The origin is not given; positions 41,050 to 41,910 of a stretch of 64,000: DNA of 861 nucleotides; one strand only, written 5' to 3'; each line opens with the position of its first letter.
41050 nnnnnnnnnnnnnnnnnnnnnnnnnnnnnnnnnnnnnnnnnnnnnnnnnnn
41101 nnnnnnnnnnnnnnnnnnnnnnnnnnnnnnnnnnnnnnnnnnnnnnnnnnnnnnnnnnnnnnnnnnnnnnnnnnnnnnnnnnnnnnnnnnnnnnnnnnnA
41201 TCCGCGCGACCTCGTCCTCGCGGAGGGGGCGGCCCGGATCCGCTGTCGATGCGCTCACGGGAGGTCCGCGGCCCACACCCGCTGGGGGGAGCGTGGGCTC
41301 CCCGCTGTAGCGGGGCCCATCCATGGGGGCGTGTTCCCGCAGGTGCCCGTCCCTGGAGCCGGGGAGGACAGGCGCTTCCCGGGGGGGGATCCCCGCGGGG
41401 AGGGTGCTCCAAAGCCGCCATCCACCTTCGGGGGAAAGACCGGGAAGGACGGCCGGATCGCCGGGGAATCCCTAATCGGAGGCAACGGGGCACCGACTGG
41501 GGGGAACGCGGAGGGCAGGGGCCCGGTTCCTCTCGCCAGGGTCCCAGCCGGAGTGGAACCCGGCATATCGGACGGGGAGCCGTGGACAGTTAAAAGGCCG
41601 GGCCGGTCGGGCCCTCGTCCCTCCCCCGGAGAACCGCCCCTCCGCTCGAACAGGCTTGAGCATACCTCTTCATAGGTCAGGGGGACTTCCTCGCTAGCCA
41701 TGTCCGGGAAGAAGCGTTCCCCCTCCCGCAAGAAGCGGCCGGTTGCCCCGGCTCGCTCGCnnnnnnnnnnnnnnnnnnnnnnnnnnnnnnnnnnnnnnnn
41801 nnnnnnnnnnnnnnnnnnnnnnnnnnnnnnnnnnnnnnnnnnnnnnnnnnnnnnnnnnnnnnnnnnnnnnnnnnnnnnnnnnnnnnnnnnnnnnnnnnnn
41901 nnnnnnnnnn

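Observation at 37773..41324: Phosphoketolase-acetate kinase (xfp-ackA) operon in an archaeon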

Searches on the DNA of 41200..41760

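Call 60: search_rna_families(source=window, start=41200, end=41760, threshold=evalue, max_evalue=1)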
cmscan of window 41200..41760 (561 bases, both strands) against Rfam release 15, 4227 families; matches with E-value up to 1: 1.
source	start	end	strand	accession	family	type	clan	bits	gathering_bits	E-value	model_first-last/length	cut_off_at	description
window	41403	41494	+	RF02472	Gl_RNase_MRP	Gene; ribozyme;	-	13.5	60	0.95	1-189/189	no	Giardia RNase MRP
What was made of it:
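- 41259..41699 (-): Upstream intergenic region shared with a divergent gene. It contains the only AT-rich element conserved among three relatives, a TTTTAA box at 41595-41590 (minus strand), with an ATG 22-24 nt downstream. This is a candidate archaeal TATA box and transcription start, which would give xfp a leader of about 300 nt. No Rfam family matches (call 60).
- Tried and rejected: Rfam search of the long xfp leader for a TPP or other riboswitch (call 60).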
